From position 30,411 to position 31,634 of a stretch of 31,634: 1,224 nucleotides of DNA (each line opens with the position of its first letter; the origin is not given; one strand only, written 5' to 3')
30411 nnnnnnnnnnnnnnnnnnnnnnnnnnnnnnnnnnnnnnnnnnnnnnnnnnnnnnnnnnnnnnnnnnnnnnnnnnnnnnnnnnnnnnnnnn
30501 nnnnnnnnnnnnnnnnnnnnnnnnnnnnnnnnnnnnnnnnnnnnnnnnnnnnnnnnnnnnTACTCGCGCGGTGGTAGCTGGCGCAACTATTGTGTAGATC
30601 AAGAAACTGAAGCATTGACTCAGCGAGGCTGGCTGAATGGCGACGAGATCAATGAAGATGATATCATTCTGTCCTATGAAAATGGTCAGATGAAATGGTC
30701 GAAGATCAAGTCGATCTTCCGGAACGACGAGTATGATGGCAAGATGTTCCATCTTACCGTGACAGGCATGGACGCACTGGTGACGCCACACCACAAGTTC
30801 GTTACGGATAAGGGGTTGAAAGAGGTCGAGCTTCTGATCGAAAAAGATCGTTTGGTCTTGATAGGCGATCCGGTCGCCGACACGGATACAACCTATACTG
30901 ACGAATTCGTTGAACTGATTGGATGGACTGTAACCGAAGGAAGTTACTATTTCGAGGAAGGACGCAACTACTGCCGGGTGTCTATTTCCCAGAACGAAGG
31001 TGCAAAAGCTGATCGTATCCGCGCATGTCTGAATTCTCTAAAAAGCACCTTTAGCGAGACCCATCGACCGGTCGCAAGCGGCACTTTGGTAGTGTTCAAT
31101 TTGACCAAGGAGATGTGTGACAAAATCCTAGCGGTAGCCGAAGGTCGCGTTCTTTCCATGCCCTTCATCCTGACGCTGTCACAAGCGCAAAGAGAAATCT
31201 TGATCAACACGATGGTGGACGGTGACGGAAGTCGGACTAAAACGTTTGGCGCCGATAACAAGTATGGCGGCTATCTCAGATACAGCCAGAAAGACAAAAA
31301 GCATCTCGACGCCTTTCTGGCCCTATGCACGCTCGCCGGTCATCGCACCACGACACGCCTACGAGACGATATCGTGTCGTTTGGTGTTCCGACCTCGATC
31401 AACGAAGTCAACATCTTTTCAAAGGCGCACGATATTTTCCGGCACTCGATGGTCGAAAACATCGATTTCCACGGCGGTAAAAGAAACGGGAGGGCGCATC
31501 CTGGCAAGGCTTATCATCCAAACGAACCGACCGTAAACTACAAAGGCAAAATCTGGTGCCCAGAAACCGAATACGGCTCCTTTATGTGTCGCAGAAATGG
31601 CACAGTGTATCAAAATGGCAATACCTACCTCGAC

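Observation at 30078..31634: Intein with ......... homing endonuclease inserted in a gp55-like late sigma factor gene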

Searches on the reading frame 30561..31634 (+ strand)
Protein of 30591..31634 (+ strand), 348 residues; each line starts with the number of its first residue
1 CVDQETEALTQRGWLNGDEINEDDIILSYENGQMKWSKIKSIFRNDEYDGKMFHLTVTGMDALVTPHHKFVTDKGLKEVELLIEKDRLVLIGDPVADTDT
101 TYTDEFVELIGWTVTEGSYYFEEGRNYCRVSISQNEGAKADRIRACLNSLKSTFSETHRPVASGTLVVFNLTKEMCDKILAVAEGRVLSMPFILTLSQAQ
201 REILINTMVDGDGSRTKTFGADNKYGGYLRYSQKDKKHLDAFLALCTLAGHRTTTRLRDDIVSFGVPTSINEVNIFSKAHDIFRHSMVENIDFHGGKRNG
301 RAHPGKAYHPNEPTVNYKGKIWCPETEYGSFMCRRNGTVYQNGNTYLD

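Call 4: search_protein_families(library=pfam, proteins=[window:30591-31634:+], max_evalue=1)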
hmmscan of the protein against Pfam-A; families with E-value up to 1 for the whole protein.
window:30591-31634:+ (348 aa): 1 family
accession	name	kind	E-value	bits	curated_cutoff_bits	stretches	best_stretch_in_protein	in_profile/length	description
PF14890.11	Intein_splicing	-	0.022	15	35.8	1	23-210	22-96/155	Intein splicing domain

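Call 5: search_protein_families(library=phrogs, proteins=[window:30591-31634:+], max_evalue=0.1)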
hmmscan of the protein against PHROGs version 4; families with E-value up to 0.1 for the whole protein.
window:30591-31634:+ (348 aa): 2 families
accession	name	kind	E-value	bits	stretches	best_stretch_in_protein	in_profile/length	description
phrog_85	-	DNA, RNA and nucleotide metabolism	0.00064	19.3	1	1-72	89-160/866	thymidylate synthase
phrog_15127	-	head and packaging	0.078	12.5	0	43-98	261-316/602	head protein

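Call 6: search_protein_families(library=ncbifam, proteins=[window:30591-31634:+], max_evalue=1)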
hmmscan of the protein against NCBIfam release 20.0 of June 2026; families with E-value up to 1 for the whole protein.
window:30591-31634:+ (348 aa): 5 families
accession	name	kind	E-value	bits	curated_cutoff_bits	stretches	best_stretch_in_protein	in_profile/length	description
NF045703.1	rSAM_Tes_intein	exception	0.00024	19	1700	1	21-76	201-256/1040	tetraether lipid synthase Tes, intein-containing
NF006207.0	PRK08332.1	equivalog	0.0012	16.1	2400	1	57-190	954-1088/1684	vitamin B12-dependent ribonucleotide reductase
NF011418.0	PRK14845.1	equivalog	0.023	12.4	756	1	19-139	59-173/1049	translation initiation factor IF-2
TIGR01445.1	intein_Nterm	domain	0.096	13.7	24.5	1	1-72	1-83/83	intein N-terminal splicing region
NF038162.1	RtcB_rel_intein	exception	0.17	9.8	1150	1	1-90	95-189/961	intein-containing RtcB family protein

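Call 27: search_dna_similar(query=window:30591-31622:+, collection=phages, mode=protein, max_rows=30, max_evalue=0.001)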
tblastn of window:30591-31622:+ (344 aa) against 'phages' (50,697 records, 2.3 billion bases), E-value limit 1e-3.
Records with a match: 21; places in all: 21; records where one place covers at least 80% of the query: 20.
Best place of each record, by identity: <60% 21.
By first word of the organism name: Gordonia 11; Mycobacterium 3; Synechococcus 2; Corynebacterium 2; Caudovirales 1; Phage 1; Escherichia 1.
By host as written in the record: Gordonia terrae 3612 5; Gordonia sp. 4; Synechoccus sp. 2; - 2; Gordonia malaquae BEN700 2; Mycobacterium smegmatis mc2155 2; Mycobacterium smegmatis ATCC 607 1; bacteria 1; and 2 more.
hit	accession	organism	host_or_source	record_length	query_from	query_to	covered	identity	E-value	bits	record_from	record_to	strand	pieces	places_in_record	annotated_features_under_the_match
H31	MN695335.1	Synechococcus phage B23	Synechoccus sp.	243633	1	344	100%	47.2%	1e-83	281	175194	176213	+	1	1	hypothetical protein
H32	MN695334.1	Synechococcus phage B3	Synechoccus sp.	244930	1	344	100%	47.2%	1e-83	281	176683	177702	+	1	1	hypothetical protein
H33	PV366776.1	Gordonia phage Belphegor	Gordonia terrae 3612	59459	1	344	100%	28.4%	5e-29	123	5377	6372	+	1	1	9: portal protein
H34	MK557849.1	Caudovirales GX15bay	mangrove soil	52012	1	344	100%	28.4%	7e-28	120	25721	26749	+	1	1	portal protein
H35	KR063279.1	Gordonia phage GMA3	Gordonia malaquae BEN700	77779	1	344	100%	26.1%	2e-15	84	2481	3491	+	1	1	putative large terminase subunit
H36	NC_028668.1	Gordonia phage GMA3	Gordonia malaquae BEN700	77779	1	344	100%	26.1%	2e-15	84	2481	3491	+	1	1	putative large terminase subunit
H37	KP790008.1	Gordonia phage GordTnk2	Gordonia sp.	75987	1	344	100%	26.1%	2e-17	89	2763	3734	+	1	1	TerL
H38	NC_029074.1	Gordonia phage GordTnk2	Gordonia sp.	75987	1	344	100%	26.1%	2e-17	89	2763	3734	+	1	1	TerL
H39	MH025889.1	Gordonia phage Hail2Pitt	Gordonia terrae 3612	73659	1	344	100%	25.3%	9e-21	99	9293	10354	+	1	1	8: portal protein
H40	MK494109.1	Gordonia phage Lahirium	Gordonia terrae 3612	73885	1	344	100%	25.3%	9e-21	99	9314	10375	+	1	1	8: portal protein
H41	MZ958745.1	Mycobacterium phage Pinkcreek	Mycobacterium smegmatis ATCC 607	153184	1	344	100%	25.1%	1e-19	96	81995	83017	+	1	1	135: hypothetical protein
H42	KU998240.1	Gordonia phage Woes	Gordonia terrae 3612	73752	1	344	100%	25.1%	4e-20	97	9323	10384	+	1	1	8: portal protein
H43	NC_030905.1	Gordonia phage Woes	Gordonia terrae 3612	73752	1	344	100%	25.1%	4e-20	97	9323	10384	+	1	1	8: portal protein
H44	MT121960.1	Phage DP SC_2_H4_2017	bacteria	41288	1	344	100%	24.2%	2e-18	92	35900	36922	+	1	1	DNA polymerase 1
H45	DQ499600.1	Corynebacterium phage P1201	-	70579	1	344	100%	24.0%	8e-10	66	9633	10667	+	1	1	putative thymidylate synthase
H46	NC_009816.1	Corynebacterium phage P1201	Corynebacterium glutamicum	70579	1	344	100%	24.0%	8e-10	66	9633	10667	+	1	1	thymidylate synthase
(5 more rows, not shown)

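Call 28: get_annotated_region(hit=H31, flank=4000)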
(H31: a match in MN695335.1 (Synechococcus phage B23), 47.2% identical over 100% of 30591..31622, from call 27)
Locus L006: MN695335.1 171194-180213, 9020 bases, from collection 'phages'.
description: Synechococcus phage B23, complete genome.
organism: Synechococcus phage B23 (NCBI taxid 2674977)
taxonomy: Viruses; Duplodnaviria; Heunggongvirae; Uroviricota; Caudoviricetes; Kyanoviridae
host: Synechoccus sp.; source: -; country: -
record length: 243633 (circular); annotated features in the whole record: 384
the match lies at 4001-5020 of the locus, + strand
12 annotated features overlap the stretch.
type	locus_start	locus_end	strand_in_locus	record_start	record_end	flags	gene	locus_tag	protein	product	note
CDS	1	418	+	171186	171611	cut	-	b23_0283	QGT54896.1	hypothetical protein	gp283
CDS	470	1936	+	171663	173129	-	-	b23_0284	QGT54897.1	RNA-DNA + DNA-DNA helicase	gp284; Phge RNA-DNA + DNA-DNA helicase (EC 3.6.4.12) # Phage T4-like UvsW #T4 GC0138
CDS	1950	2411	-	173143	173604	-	-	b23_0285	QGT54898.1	hypothetical protein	gp285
CDS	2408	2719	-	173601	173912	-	-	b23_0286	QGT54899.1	hypothetical protein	gp286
CDS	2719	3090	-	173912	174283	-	-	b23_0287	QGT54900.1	hypothetical protein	gp287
CDS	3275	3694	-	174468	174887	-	-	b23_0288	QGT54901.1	hypothetical protein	gp288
CDS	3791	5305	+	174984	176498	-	-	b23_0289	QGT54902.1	hypothetical protein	gp289; phage T4-like gp55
CDS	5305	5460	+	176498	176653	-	-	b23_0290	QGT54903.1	hypothetical protein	gp290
CDS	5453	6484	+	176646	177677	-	-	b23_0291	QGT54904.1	recombination-related endonuclease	gp291; recombination-related endonuclease Gp47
CDS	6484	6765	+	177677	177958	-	-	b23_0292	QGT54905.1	hypothetical protein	gp292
CDS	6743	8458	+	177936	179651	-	-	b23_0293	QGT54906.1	recombination-related endonuclease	gp293; recombination-related endonuclease Gp46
CDS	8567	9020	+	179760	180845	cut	-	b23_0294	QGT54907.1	hypothetical protein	gp294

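Call 41: search_solved_structures(query=window:30591-31622:+, max_evalue=1, show_alignments=2)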
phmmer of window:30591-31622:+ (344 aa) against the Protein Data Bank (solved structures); distinct sequences matched with E-value up to 1: 0.

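Call 48: predict_structure(alignment_id=A3)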
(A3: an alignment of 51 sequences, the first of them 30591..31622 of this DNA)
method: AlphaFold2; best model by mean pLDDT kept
length: 344 residues; sequences in the alignment: 51
mean_pLDDT: 95.0   pTM: 0.92
mean pLDDT of the five models: 95.0, 95.0, 95.0, 94.8, 94.5
residues with pLDDT >= 90: 312; 70-90: 19; 50-70: 13; < 50: 0
segments of 3 or more residues with pLDDT < 50: none
pLDDT, mean of each block of 10 residues (from residue 1): 98 98 98 97 98 97 98 97 96 95 98 98 95 98 99 98 97 98 98 98 98 81 70 97 98 96 95 90 90 91 82 98 98 98 95
secondary structure, 60 per line:
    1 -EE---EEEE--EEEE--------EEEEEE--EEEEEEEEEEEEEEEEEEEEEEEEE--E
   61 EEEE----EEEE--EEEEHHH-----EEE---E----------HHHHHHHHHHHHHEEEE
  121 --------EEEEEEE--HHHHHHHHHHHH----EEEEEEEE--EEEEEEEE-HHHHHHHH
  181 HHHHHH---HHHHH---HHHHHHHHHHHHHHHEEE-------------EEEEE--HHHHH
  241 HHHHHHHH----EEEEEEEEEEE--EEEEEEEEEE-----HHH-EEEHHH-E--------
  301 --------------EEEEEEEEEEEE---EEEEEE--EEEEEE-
elements in order: E7-10 E13-16 E25-30 E33-57 E60-64 E69-72 E75-78 E87-89 H104-116 E117-120 E129-135 H138-149 E154-161 E164-171 H173-186 H190-194 H198-212 E213-215 E229-233 H236-248 E253-263 E266-275 E285-287 E315-326 E330-335 E338-343

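Call 51: fold_search(model_id=the predicted structure, library=pdb)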
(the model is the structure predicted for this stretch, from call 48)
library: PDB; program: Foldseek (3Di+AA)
matches with E <= 10: 889; with E <= 0.001: 88
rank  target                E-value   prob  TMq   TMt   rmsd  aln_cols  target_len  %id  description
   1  7qsu                  2.8e-14  1.00  0.60  0.57  10.3       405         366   16  Crystal structure of homing endonuclease-associated TliVMA intein (C1A, d333-339) (released 2022-03-30)
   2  7qss                  4.6e-13  1.00  0.61  0.50   9.1       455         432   14  Crystal structure of homing endonuclease-associated TliVMA intein (C1A) (released 2022-03-30)
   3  1dq3                  4.1e-11  1.00  0.64  0.50   9.9       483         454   11  CRYSTAL STRUCTURE OF AN ARCHAEAL INTEIN-ENCODED HOMING ENDONUCLEASE PI-PFUI (released 2000-07-05)
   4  7qst                  6.6e-11  1.00  0.58  0.56   7.5       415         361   13  Crystal structure of homing endonuclease-associated PhoVMA intein (C1A) (released 2022-03-30)
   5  1ef0_A                3.5e-10  1.00  0.57  0.48  11.6       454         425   10  CRYSTAL STRUCTURE OF PI-SCEI MINIPRECURSOR (released 2000-06-07)
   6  1vde_B                5.6e-10  1.00  0.58  0.49  12.2       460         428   10  PI-SCEI, A HOMING ENDONUCLEASE WITH PROTEIN SPLICING ACTIVITY (released 1998-04-08)
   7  1vde_A                8.6e-10  1.00  0.58  0.48   8.4       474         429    9  PI-SCEI, A HOMING ENDONUCLEASE WITH PROTEIN SPLICING ACTIVITY (released 1998-04-08)
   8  2cw7                  2.3e-09  1.00  0.55  0.38  12.0       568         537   11  Crystal structure of intein homing endonuclease II (released 2006-04-18)
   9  1lws_A                5.3e-09  1.00  0.54  0.46  12.4       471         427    9  Crystal structure of the intein homing endonuclease PI-SceI bound to its recognition sequence (released 2002-09-27)
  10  1jva_B                6.6e-08  1.00  0.58  0.49  11.0       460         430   10  CRYSTAL STRUCTURE OF THE VMA1-DERIVED ENDONUCLEASE BEARING THE N AND C EXTEIN PROPEPTIDES (released 2002-08-29)
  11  1lwt_A                6.9e-08  1.00  0.57  0.46  12.0       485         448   10  Crystal structure of the intein homing endonuclease PI-SceI bound to its substrate DNA (Ca2+ free) (released 2002-09-27)
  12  1um2_A                8.1e-08  1.00  0.52  0.44  12.2       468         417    9  Crystal Structure of the Vma1-Derived Endonuclease with the Ligated Extein Segment (released 2004-09-22)
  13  1dfa                  1.0e-07  1.00  0.51  0.45  12.7       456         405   10  CRYSTAL STRUCTURE OF PI-SCEI IN C2 SPACE GROUP (released 1999-12-08)
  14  1um2_B                1.1e-07  1.00  0.57  0.49  11.3       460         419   10  Crystal Structure of the Vma1-Derived Endonuclease with the Ligated Extein Segment (released 2004-09-22)
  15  1jva_A                1.5e-07  1.00  0.54  0.46  11.7       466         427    8  CRYSTAL STRUCTURE OF THE VMA1-DERIVED ENDONUCLEASE BEARING THE N AND C EXTEIN PROPEPTIDES (released 2002-08-29)
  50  2dch                  2.1e-05  1.00  0.36  0.57   6.0       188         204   20  Crystal structure of archaeal intron-encoded homing endonuclease I-Tsp061I (released 2006-07-06)
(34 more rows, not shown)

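Call 62: get_annotated_region(hit=H33, flank=300)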
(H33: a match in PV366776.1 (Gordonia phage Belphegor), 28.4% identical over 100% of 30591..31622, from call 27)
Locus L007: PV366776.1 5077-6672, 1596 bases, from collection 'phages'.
description: Gordonia phage Belphegor, complete genome.
organism: Gordonia phage Belphegor (NCBI taxid 3411806)
taxonomy: Viruses; Duplodnaviria; Heunggongvirae; Uroviricota; Caudoviricetes
host: Gordonia terrae 3612; source: -; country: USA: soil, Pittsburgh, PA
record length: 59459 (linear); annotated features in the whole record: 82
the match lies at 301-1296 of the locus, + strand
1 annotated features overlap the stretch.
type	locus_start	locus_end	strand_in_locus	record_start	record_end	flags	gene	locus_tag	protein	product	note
CDS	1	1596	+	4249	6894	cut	9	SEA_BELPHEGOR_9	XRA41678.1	portal protein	-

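Call 63: get_annotated_region(hit=H36, flank=300)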
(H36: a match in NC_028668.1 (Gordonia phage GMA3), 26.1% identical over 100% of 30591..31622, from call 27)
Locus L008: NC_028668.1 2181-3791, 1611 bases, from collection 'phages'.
description: Gordonia phage GMA3, complete genome.
organism: Gordonia phage GMA3 (NCBI taxid 1647284)
taxonomy: Viruses; Duplodnaviria; Heunggongvirae; Uroviricota; Caudoviricetes; Gamtrevirus; Gamtrevirus GMA3
host: Gordonia malaquae BEN700; source: wastewater; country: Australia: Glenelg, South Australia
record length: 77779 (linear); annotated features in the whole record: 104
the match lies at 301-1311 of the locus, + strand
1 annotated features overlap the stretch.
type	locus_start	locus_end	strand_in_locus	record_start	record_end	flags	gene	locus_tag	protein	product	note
CDS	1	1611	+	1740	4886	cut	-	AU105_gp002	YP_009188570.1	putative large terminase subunit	Orf2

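Call 64: get_annotated_region(hit=H46, flank=300)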
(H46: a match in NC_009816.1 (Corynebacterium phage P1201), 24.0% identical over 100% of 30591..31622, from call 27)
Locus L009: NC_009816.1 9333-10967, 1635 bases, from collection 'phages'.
description: Corynebacterium phage P1201, complete genome.
organism: Corynebacterium phage P1201 (NCBI taxid 384848)
taxonomy: Viruses; Duplodnaviria; Heunggongvirae; Uroviricota; Caudoviricetes; Zierdtviridae; Toshachvirinae; Chunghsingvirus; Corynebacterium virus P1201
host: Corynebacterium glutamicum; source: -; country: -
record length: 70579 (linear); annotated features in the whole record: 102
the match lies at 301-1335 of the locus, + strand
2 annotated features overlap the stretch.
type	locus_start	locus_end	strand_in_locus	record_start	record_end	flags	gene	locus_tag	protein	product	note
CDS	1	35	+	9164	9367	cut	-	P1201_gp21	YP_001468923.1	gp21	putative 7.8 kDa protein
CDS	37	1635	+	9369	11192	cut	-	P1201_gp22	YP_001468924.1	thymidylate synthase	putative 67.9 kDa protein; gp22; contains hypothetical intein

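Call 65: get_annotated_region(hit=H44, flank=300)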
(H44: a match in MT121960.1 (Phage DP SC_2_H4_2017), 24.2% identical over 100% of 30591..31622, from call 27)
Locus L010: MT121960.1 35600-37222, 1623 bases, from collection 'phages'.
description: Phage DP SC_2_H4_2017 DNA polymerase 1 and recombinase A genes, complete cds.
organism: Phage DP SC_2_H4_2017 (NCBI taxid 2723242)
taxonomy: Viruses; Duplodnaviria; Heunggongvirae; Uroviricota; Caudoviricetes
host: bacteria; source: human feces; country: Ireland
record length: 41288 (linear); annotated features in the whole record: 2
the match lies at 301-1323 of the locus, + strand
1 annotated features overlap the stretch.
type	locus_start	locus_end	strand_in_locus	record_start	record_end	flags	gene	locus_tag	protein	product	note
CDS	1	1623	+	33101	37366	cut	-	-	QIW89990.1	DNA polymerase 1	-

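Call 66: get_annotated_region(hit=H41, flank=300)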
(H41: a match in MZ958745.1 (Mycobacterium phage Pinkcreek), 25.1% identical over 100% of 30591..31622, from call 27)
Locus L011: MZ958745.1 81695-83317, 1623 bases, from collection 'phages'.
description: Mycobacterium phage Pinkcreek, complete genome.
organism: Mycobacterium phage Pinkcreek (NCBI taxid 2891199)
taxonomy: Viruses; Duplodnaviria; Heunggongvirae; Uroviricota; Caudoviricetes; Ceeclamvirinae; Bixzunavirus; Bixzunavirus alice
host: Mycobacterium smegmatis ATCC 607; source: -; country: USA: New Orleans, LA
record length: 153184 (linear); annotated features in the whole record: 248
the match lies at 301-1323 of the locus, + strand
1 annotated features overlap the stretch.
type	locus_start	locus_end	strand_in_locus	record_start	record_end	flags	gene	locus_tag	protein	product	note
CDS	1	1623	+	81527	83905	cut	135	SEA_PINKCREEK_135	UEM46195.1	hypothetical protein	-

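Call 94: search_solved_structures(query=A5, max_evalue=10, show_alignments=4)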
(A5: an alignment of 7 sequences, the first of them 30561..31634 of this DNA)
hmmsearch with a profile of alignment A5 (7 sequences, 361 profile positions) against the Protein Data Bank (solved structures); distinct sequences matched with E-value up to 10: 19.
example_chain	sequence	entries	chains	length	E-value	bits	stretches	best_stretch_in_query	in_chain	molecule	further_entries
6zgq_A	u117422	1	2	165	2.6e-07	33.3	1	16-93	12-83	AceL NrdHF-1-1 Intein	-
7cfv_A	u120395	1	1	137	0.00056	22.3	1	16-51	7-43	Spl DnaX mini-intein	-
7qsu_A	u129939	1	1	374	0.00087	21.7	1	123-290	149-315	V-ATPase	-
7qss_A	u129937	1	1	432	0.0014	21.1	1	123-290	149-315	V-type ATP synthase alpha chain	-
2dch_X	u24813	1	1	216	0.0039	19.5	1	228-283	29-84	putative homing endonuclease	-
3ifj_A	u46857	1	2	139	0.006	18.9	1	17-76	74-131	Endonuclease PI-MtuI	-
5i0a_A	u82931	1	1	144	0.008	18.5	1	17-76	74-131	Intein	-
5k08_A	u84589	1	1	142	0.0081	18.5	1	17-76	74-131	RecA mini intein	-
3igd_A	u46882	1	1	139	0.0083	18.5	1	17-76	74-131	Endonuclease PI-MtuI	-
2in9_A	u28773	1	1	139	0.0083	18.5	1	17-76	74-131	Endonuclease PI-MtuI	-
2in0_A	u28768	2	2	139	0.0084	18.5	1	17-76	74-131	Endonuclease PI-MtuI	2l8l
2in8_A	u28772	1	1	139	0.013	17.8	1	17-60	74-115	Endonuclease PI-MtuI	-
2cw7_A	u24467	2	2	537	0.017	17.4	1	127-296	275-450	Endonuclease PI-PkoII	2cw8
2lwy_A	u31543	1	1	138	0.032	16.5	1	16-99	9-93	BACTERIAL INTEIN-LIKE DOMAIN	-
9hth_A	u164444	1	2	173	0.2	13.9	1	37-93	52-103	DNA-directed DNA polymerase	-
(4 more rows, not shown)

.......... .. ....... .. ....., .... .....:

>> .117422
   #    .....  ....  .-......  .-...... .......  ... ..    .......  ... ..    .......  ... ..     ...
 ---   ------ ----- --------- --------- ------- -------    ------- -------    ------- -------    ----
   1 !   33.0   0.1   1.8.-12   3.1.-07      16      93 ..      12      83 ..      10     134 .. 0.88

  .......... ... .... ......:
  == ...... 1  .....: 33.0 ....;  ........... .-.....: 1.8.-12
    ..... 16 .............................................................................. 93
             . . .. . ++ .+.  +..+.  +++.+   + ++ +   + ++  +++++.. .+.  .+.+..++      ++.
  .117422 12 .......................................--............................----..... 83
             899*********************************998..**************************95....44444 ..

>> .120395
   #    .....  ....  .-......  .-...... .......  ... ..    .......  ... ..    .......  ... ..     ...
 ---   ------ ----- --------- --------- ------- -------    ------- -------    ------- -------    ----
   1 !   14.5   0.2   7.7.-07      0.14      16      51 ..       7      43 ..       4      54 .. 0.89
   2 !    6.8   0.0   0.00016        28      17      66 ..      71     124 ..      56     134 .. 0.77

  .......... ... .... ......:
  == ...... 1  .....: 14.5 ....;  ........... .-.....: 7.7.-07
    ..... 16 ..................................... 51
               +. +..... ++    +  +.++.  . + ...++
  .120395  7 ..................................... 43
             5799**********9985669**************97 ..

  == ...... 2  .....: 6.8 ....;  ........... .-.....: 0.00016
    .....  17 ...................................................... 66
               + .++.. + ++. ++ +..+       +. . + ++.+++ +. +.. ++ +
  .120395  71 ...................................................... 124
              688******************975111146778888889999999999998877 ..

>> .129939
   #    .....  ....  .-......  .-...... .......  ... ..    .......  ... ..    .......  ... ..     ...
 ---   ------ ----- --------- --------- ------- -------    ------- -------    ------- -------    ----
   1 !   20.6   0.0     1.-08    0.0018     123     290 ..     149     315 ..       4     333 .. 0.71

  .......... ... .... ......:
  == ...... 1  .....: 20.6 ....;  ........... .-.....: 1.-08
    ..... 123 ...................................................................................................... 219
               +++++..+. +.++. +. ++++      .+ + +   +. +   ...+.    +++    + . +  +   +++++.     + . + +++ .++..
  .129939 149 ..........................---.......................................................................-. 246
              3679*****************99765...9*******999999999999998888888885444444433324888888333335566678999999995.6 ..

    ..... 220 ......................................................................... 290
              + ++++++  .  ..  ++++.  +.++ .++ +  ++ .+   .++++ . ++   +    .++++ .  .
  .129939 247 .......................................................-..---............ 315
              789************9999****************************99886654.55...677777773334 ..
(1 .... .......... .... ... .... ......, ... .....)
